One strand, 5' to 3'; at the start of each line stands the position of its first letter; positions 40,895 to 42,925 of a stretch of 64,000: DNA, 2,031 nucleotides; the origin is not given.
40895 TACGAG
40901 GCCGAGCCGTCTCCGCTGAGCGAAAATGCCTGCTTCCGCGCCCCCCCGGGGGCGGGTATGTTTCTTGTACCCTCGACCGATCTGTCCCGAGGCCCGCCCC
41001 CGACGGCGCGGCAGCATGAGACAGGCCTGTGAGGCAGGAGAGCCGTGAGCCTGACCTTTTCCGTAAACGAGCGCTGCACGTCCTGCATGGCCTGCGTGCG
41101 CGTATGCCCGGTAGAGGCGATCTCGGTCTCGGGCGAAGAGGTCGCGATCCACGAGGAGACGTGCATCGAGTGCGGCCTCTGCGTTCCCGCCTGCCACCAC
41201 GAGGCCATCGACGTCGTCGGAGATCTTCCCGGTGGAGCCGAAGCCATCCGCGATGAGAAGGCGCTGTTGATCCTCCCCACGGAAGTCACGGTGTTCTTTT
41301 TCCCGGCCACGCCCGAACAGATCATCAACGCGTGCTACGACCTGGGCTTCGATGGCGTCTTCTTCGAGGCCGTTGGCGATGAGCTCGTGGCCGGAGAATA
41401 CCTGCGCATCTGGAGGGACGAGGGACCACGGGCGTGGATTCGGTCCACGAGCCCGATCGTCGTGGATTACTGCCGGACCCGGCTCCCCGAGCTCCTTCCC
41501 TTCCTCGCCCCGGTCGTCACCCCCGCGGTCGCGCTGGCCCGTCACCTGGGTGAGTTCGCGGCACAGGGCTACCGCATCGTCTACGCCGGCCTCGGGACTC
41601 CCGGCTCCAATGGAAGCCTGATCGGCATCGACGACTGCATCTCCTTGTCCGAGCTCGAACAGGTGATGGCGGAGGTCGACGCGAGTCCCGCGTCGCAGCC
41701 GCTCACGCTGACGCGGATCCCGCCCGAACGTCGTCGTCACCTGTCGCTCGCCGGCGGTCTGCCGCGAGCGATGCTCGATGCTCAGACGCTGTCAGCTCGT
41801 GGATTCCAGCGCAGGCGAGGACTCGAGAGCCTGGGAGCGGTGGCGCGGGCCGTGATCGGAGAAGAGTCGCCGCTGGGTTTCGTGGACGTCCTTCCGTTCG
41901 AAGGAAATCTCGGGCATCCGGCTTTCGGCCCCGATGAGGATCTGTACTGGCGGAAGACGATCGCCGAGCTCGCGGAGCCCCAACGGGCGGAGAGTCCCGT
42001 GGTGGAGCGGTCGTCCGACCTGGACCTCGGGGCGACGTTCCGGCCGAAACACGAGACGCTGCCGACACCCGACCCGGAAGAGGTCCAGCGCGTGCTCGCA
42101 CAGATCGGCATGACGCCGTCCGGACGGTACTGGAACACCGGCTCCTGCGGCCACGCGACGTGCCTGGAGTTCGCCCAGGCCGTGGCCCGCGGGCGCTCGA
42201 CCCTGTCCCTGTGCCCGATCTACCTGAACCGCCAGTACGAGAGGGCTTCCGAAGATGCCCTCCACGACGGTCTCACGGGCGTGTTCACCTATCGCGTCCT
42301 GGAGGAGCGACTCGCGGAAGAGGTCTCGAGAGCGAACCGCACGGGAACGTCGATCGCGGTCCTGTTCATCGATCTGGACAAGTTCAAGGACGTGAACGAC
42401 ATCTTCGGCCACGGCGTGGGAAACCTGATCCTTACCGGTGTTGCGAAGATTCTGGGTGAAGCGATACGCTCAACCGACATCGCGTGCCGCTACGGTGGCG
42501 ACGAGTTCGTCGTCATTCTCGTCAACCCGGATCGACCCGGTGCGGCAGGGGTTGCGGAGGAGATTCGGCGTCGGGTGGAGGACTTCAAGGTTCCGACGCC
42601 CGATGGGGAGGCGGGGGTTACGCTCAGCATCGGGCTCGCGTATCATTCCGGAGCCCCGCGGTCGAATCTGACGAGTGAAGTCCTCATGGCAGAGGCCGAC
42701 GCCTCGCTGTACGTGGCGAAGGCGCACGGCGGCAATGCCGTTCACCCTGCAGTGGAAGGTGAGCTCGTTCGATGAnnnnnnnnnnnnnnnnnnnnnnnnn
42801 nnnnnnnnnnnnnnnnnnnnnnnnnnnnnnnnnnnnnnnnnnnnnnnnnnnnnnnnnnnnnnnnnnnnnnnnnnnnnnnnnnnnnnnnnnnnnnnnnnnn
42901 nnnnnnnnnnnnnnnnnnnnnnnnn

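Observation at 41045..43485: Diguanylate cyclase fused to a ferredoxin plus [FeFe]-hydrogenase-like sensory domain: a putative H2/redox-to-c-di-GMP transducer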

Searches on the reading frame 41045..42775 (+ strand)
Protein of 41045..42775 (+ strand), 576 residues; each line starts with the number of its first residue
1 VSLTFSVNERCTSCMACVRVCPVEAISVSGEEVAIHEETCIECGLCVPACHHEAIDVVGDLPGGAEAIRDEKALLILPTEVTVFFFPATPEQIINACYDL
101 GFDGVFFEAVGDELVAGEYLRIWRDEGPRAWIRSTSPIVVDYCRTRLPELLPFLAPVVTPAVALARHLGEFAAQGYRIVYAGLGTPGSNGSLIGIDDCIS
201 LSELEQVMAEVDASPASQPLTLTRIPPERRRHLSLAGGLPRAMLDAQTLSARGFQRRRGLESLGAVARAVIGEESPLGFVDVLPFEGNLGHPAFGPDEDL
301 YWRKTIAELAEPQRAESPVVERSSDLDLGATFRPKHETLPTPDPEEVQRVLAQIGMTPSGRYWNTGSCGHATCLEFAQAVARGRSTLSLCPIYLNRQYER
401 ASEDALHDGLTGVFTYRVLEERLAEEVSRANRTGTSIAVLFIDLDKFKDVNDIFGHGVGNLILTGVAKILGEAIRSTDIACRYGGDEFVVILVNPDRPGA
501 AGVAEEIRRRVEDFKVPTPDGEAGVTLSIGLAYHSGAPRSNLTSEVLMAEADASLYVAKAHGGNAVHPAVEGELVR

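Call 3: search_protein_families(library=pfam, proteins=[window:41045-42775:+], max_evalue=0.01)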
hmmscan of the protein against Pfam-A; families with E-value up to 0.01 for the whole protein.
window:41045-42775:+ (576 aa): 16 families
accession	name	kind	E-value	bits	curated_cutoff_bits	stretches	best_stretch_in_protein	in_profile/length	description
PF00990.26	GGDEF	-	1.2e-40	139.3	23.8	1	405-564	1-160/161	Diguanylate cyclase, GGDEF domain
PF00037.32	Fer4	-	2.8e-11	43.2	21.1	2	9-27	6-24/24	4Fe-4S binding domain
PF14697.11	Fer4_21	-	3.3e-09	37.2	35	2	34-58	2-26/59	4Fe-4S dicluster domain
PF12838.12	Fer4_7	-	1e-08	35.9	27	1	10-54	1-52/52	4Fe-4S dicluster domain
PF02906.19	Fe_hyd_lg_C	-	6.1e-08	33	22.1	1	88-169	25-110/245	Iron only hydrogenase large subunit, C-terminal domain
PF13237.11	Fer4_10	-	1.1e-07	32.1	25.5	1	8-50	6-52/53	4Fe-4S dicluster domain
PF12800.12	Fer4_4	-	1.6e-07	31.5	24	2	9-23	2-16/17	4Fe-4S binding domain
PF04060.18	FeS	-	1.7e-07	31.3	23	1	366-391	7-32/33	Putative Fe-S cluster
PF12837.12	Fer4_6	-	1.9e-07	31.2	25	1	9-26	7-24/24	4Fe-4S binding domain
PF13187.11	Fer4_9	-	4.8e-07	30.2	27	1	10-55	1-52/52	4Fe-4S dicluster domain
PF12797.12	Fer4_2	-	9.7e-07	28.8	24.5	2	33-51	3-21/22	4Fe-4S binding domain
PF13484.11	Fer4_16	-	1.1e-06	29.7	30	1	10-29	1-20/66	4Fe-4S double cluster binding domain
PF25160.1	LdpA_Fe-S-bd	-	6.1e-06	26.4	27.6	1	16-57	8-45/49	LdpA Fe-S cluster-binding domain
PF13183.11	Fer4_8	-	1.7e-05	25.7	27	0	38-52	3-17/68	4Fe-4S dicluster domain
PF12798.12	Fer4_3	-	0.00015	22.8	27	0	11-25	1-15/15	4Fe-4S binding domain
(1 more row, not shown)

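Call 4: search_protein_families(library=ncbifam, proteins=[window:41045-42775:+], max_evalue=0.01)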
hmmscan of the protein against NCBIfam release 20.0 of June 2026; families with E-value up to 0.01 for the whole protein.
window:41045-42775:+ (576 aa): 88 families (the best 25 are shown)
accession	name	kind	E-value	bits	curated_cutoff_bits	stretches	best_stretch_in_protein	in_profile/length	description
TIGR00254.1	GGDEF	domain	2.7e-43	147.6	37.4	1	404-566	4-164/168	diguanylate cyclase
NF007135.0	PRK09581.1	equivalog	3e-39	135.1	474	1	394-567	281-453/457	PleD family two-component system response regulator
NF038266.1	diguan_SiaD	equivalog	6.2e-38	130.6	290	1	402-565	91-251/252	biofilm regulation diguanylate cyclase SiaD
NF007380.0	PRK09894.1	equivalog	4.5e-33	114.9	256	1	407-567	131-285/296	diguanylate cyclase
NF007423.1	PRK09966.1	equivalog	4.6e-33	114.7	325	1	395-559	229-390/390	diguanylate cyclase DgcN/YfiN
NF051473.1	DigCycDgcsShew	equivalog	8.5e-32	110.7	400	1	387-565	117-287/291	diguanylate cyclase DgcS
NF041606.1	dguan_cyc_DgcA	equivalog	9.9e-32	110.2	370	1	414-566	191-336/340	diguanylate cyclase DgcA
NF007298.0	PRK09776.1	equivalog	1.5e-28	99.2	1135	1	401-566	680-842/1111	diguanylate cyclase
NF047654.1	DiguCycDgcRLepto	equivalog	7.9e-28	97.2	500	1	399-566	127-293/295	diguanylate cyclase DgcR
NF011955.1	PRK15426.1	equivalog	2.4e-26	92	408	1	404-566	397-558/564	cellulose biosynthesis regulator diguanylate cyclase DgcQ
NF040885.1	diguan_DgcJ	equivalog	4.4e-26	91.7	500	1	396-561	332-488/493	diguanylate cyclase DgcJ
NF007599.0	PRK10245.1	equivalog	5.5e-22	77.7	402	1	406-565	211-366/371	diguanylate cyclase AdrA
NF045675.1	PhdiestaseDibA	equivalog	9.2e-21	73.8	980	1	405-564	203-359/623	phosphodiesterase DibA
NF007474.0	PRK10060.1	equivalog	1e-20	73.5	782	1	397-563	229-389/663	cyclic di-GMP phosphodiesterase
NF047872.1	GGDEF_GdpS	equivalog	1.5e-20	73.8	400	1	399-566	181-347/355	GGDEF domain-containing protein GdpS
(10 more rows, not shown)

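Call 6: find_homologous_proteins(query=window:41045-42772:+, max_evalue=0.001)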
Query window:41045-42772:+ (576 aa): 1997 proteins with E <= 0.001 among 8000 candidates; the best 120 are listed.
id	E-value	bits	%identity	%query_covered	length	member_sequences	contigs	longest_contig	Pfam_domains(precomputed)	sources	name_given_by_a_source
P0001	0.0e+0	1305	100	100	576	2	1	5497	PF14697.12,PF12837.13,PF13484.12,PF12838.13,PF00990.27,PF12800.13,PF02906.20,PF12797.13,PF04060.19,PF00037.33,PF25160.2,PF13237.12,PF13183.12,PF13187.12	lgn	-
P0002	6.2e-271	918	69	100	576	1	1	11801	PF14697.12,PF12837.13,PF12838.13,PF00990.27,PF12800.13,PF02906.20,PF12797.13,PF04060.19,PF00037.33,PF25160.2,PF13237.12,PF13187.12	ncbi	-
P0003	7.5e-269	911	69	100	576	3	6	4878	PF14697.12,PF12837.13,PF13484.12,PF12838.13,PF00990.27,PF12800.13,PF02906.20,PF12797.13,PF04060.19,PF00037.33,PF25160.2,PF13237.12,PF13187.12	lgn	-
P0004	4.1e-267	905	69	100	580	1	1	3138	PF14697.12,PF12837.13,PF13484.12,PF12838.13,PF00990.27,PF02906.20,PF12797.13,PF04060.19,PF00037.33,PF25160.2,PF13237.12,PF13187.12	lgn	-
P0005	4.4e-266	902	68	100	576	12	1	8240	PF14697.12,PF12837.13,PF13484.12,PF12838.13,PF00990.27,PF12800.13,PF02906.20,PF12797.13,PF04060.19,PF00037.33,PF25160.2,PF13237.12,PF13187.12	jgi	-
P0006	5.0e-266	902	68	100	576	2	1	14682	PF14697.12,PF12837.13,PF13484.12,PF12838.13,PF00990.27,PF12800.13,PF02906.20,PF12797.13,PF04060.19,PF00037.33,PF25160.2,PF13237.12,PF13187.12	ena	-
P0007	2.8e-263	893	68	100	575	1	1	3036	PF14697.12,PF12837.13,PF13484.12,PF12838.13,PF00990.27,PF12800.13,PF02906.20,PF12797.13,PF04060.19,PF00037.33,PF25160.2,PF13237.12,PF13187.12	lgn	-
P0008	1.1e-262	891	66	100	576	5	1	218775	PF14697.12,PF12837.13,PF13484.12,PF12838.13,PF00990.27,PF12800.13,PF02906.20,PF12797.13,PF04060.19,PF00037.33,PF13237.12,PF13187.12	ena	-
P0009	1.1e-262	891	67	100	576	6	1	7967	PF14697.12,PF12837.13,PF13484.12,PF12838.13,PF00990.27,PF12800.13,PF02906.20,PF12797.13,PF04060.19,PF00037.33,PF13237.12,PF13187.12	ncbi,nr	ncbi:MAG: diguanylate cyclase [Candidatus Palauibacterales bacterium]|nr:diguanylate cyclase [Candid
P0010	2.0e-262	890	66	100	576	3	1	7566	PF14697.12,PF02906.20,PF04060.19,PF12837.13,PF00037.33,PF13484.12,PF12838.13,PF00990.27,PF25160.2,PF13237.12,PF13187.12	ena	-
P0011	4.6e-262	889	66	100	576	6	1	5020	PF14697.12,PF02906.20,PF04060.19,PF12837.13,PF00037.33,PF13484.12,PF12838.13,PF00990.27,PF13237.12,PF12800.13,PF13187.12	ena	-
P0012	4.8e-262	889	66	100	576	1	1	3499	PF14697.12,PF02906.20,PF04060.19,PF12837.13,PF00037.33,PF13484.12,PF12838.13,PF00990.27,PF13237.12,PF12800.13,PF13187.12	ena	-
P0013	6.2e-262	888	66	100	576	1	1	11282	PF14697.12,PF02906.20,PF12797.13,PF04060.19,PF12837.13,PF00037.33,PF13484.12,PF12838.13,PF00990.27,PF13237.12,PF13187.12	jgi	-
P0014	7.3e-262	888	68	100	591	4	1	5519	PF14697.12,PF12837.13,PF13484.12,PF12838.13,PF00990.27,PF12800.13,PF02906.20,PF12797.13,PF04060.19,PF00037.33,PF25160.2,PF13237.12,PF13183.12,PF13187.12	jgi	jgi:diguanylate cyclase (GGDEF)-like protein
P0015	7.6e-262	888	69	98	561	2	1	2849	PF02906.20,PF04060.19,PF00037.33,PF12838.13,PF00990.27,PF25160.2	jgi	jgi:diguanylate cyclase (GGDEF)-like protein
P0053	1.4e-252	857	67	100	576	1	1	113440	PF14697.12,PF02906.20,PF04060.19,PF00037.33,PF13484.12,PF12838.13,PF00990.27,PF25160.2,PF13237.12,PF13187.12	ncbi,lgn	ncbi:MAG: diguanylate cyclase [Gemmatimonadota bacterium]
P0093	2.4e-235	800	62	98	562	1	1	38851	PF02906.20,PF04060.19,PF00990.27,PF25160.2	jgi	-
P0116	1.6e-188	646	55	98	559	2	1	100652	PF02906.20,PF04060.19,PF00037.33,PF12838.13,PF00990.27,PF25160.2,PF13187.12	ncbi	-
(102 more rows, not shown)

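Call 22: find_encoding_contigs(protein=P0008, flank=10000, max_places=2)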
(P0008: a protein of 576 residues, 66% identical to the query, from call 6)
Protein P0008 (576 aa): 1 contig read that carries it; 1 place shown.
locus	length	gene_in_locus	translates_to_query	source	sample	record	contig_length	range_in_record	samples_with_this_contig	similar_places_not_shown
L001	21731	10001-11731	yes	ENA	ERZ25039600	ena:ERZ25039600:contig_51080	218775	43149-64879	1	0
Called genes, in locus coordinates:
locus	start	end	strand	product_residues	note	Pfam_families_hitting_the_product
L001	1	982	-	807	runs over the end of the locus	PF11028:TMEM260_N, PF28495:TMEM260_2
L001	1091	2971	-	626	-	-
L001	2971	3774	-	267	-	-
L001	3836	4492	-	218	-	PF13036:LpoB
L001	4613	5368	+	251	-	PF01209:Ubie_methyltran, PF13489:Methyltransf_23 (weak), PF01728:FtsJ (weak), PF13649:Methyltransf_25, PF13847:Methyltransf_31, PF08241:Methyltransf_11, PF08242:Methyltransf_12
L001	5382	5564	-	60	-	PF04014:MazE_antitoxin (weak)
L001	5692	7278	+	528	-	PF03466:LysR_substrate (weak), PF12849:PBP_like_2, PF13531:SBP_bac_11 (weak), PF00528:BPD_transp_1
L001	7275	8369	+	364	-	PF00005:ABC_tran, PF13304:AAA_21 (weak), PF08402:TOBE_2 (weak), PF03459:TOBE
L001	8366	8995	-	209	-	PF00265:TK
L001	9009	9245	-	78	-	-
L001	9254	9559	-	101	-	-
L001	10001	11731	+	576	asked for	PF00037:Fer4 (weak), PF12838:Fer4_7, PF13187:Fer4_9 (weak), PF13237:Fer4_10, PF00037:Fer4 (weak), PF02906:Fe_hyd_lg_C, PF04060:FeS, PF00990:GGDEF, +5 more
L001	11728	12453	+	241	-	-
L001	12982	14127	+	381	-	PF20972:MASE9, PF13487:HD_5, PF01966:HD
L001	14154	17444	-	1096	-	PF00486:Trans_reg_C (weak), PF03704:BTAD, PF13191:AAA_16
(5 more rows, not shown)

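Call 23: find_encoding_contigs(protein=P0116, flank=8000, max_places=2)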
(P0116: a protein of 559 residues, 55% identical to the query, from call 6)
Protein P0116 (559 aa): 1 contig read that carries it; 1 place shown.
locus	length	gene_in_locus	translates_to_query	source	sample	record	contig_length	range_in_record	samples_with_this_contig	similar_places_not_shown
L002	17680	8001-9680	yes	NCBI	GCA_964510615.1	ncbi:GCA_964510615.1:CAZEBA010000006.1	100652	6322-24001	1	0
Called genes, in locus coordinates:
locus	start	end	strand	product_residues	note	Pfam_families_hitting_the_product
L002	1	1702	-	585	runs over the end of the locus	PF08309:LVIVD (faint)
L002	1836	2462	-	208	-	PF00265:TK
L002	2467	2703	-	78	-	-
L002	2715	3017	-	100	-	-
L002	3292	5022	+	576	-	PF13620:CarboxypepD_reg, PF22904:NOMO1-like_2nd (faint), PF13620:CarboxypepD_reg, PF13715:CarbopepD_reg_2 (weak)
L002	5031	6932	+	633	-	PF13620:CarboxypepD_reg, PF13715:CarbopepD_reg_2 (weak), PF17802:SpaA (faint), PF22904:NOMO1-like_2nd (faint), PF17210:SdrD_B (faint), PF13620:CarboxypepD_reg, PF13715:CarbopepD_reg_2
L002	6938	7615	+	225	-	PF02586:SRAP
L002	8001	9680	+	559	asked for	PF12838:Fer4_7 (weak), PF13187:Fer4_9 (faint), PF25160:LdpA_Fe-S-bd, PF00037:Fer4 (weak), PF02906:Fe_hyd_lg_C, PF04060:FeS, PF00990:GGDEF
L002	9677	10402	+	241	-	-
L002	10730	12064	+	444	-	PF20972:MASE9, PF13487:HD_5, PF01966:HD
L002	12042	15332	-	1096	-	PF00486:Trans_reg_C (faint), PF00515:TPR_1 (faint), PF03704:BTAD, PF13174:TPR_6 (faint), PF13432:TPR_16 (faint), PF07719:TPR_2 (faint), PF13191:AAA_16, PF13424:TPR_12, +1 more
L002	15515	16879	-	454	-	PF01546:Peptidase_M20, PF07687:M20_dimer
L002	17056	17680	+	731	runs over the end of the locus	PF00930:DPPIV_N (faint), PF07676:PD40 (faint), PF26550:Tricorn_2nd (faint), PF26549:Tricorn_N, PF07859:Abhydrolase_3 (faint), PF20434:BD-FAE (faint), PF00326:Peptidase_S9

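Call 24: find_encoding_contigs(protein=P0093, flank=8000, max_places=2)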
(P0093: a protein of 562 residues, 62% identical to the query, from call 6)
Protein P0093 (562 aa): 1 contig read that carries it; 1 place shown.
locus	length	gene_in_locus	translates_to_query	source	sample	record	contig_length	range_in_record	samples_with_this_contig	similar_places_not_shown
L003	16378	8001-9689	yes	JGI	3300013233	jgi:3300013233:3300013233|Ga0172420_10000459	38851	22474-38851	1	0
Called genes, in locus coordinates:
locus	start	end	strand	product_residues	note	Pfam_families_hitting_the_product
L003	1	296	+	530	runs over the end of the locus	PF04715:, PF00425:Chorismate_bind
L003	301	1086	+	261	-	PF01209:Ubie_methyltran, PF13489:Methyltransf_23 (faint), PF13847:Methyltransf_31, PF08241:Methyltransf_11, PF08242:Methyltransf_12, PF13649:Methyltransf_25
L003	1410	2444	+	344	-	PF00005:ABC_tran, PF13304:AAA_21, PF13732:DrrA1-3_C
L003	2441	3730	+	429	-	PF12679:ABC2_membrane_2 (faint), PF12698:ABC2_membrane_3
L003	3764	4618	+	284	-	PF12849:PBP_like_2, PF03466:LysR_substrate (weak), PF13531:SBP_bac_11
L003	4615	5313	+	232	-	PF00528:BPD_transp_1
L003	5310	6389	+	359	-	PF00005:ABC_tran, PF13555:AAA_29 (faint), PF13304:AAA_21 (weak), PF08402:TOBE_2 (faint), PF03459:TOBE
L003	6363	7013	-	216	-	PF00265:TK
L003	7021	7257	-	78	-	-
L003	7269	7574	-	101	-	-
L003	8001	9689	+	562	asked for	PF25160:LdpA_Fe-S-bd (weak), PF02906:Fe_hyd_lg_C (weak), PF04060:FeS, PF00990:GGDEF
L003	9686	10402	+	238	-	-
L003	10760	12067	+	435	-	PF20972:MASE9, PF13487:HD_5, PF01966:HD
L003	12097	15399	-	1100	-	PF00486:Trans_reg_C (faint), PF03704:BTAD, PF07719:TPR_2 (faint), PF13191:AAA_16, PF13401:AAA_22 (faint)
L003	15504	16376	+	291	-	?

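Call 25: find_encoding_contigs(protein=P0053, flank=8000, max_places=2)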
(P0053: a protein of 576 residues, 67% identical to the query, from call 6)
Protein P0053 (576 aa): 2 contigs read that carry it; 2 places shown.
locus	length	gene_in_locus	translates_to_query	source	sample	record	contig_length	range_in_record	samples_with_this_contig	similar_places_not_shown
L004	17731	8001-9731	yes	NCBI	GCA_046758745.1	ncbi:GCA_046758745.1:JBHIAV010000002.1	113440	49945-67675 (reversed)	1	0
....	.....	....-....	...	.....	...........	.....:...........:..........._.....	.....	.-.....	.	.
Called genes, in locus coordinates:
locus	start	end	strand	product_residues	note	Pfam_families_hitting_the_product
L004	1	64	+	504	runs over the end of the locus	PF04715:, PF00425:Chorismate_bind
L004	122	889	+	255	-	PF01209:Ubie_methyltran, PF13847:Methyltransf_31, PF08241:Methyltransf_11, PF08242:Methyltransf_12, PF13649:Methyltransf_25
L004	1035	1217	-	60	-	PF04014:MazE_antitoxin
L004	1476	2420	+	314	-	PF00005:ABC_tran, PF13304:AAA_21, PF13732:DrrA1-3_C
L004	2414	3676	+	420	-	PF12698:ABC2_membrane_3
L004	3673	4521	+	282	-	PF03466:LysR_substrate, PF12849:PBP_like_2, PF13531:SBP_bac_11, PF12727:PBP_like (weak)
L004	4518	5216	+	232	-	PF00528:BPD_transp_1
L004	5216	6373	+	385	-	PF00005:ABC_tran, PF13304:AAA_21 (faint), PF08402:TOBE_2 (weak), PF03459:TOBE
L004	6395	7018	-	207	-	PF00265:TK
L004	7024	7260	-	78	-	-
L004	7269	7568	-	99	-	-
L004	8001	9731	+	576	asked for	PF00037:Fer4 (faint), PF12838:Fer4_7 (weak), PF13187:Fer4_9 (weak), PF13237:Fer4_10 (weak), PF25160:LdpA_Fe-S-bd (weak), PF02906:Fe_hyd_lg_C, PF04060:FeS, PF00990:GGDEF, +2 more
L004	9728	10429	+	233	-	-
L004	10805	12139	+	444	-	PF20972:MASE9, PF13487:HD_5, PF01966:HD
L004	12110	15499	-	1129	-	PF00486:Trans_reg_C (faint), PF03704:BTAD, PF07719:TPR_2 (faint), PF13424:TPR_12 (faint), PF13191:AAA_16, PF13401:AAA_22 (weak)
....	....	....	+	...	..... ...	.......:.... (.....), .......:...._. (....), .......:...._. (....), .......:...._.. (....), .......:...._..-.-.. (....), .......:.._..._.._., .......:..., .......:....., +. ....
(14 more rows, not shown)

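Call 26: predict_structure(alignment_id=A1)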
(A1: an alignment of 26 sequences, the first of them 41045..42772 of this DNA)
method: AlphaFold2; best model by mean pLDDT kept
length: 576 residues; sequences in the alignment: 26
mean_pLDDT: 74.8   pTM: 0.58
mean pLDDT of the five models: 74.8, 71.5, 69.0, 63.0, 48.7
residues with pLDDT >= 90: 87; 70-90: 307; 50-70: 113; < 50: 69
segments of 3 or more residues with pLDDT < 50: 15-24, 43-47, 248-250, 287-309, 385-389, 398-405, 571-576
pLDDT, mean of each block of 10 residues (from residue 1): 59 50 51 54 48 60 84 84 71 91 89 90 83 73 82 87 88 79 65 78 85 87 81 81 67 72 85 85 56 36 39 80 82 70 81 73 64 74 50 51 50 75 85 87 89 75 91 88 86 89 93 89 92 77 85 88 76 38
secondary structure, 60 per line:
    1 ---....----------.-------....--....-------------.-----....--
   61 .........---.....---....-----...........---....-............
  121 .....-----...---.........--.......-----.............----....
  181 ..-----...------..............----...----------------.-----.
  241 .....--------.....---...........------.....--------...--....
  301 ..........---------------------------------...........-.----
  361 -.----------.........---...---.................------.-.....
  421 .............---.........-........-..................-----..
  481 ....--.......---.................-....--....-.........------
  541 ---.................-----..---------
elements in order: E4-7 E26-29 E32-35 E55-58 H61-69 E73-77 H81-84 H90-100 E104-107 H109-125 E131-133 H137-145 H148-153 H160-172 E177-182 E197-200 H201-210 H241-245 E254-258 H262-272 E279-283 H297-310 H344-354 H373-381 H391-406 H416-433 E437-445 H447-454 H456-473 E479-484 E487-493 H497-513 E515-518 E521-524 E526-534 H544-560
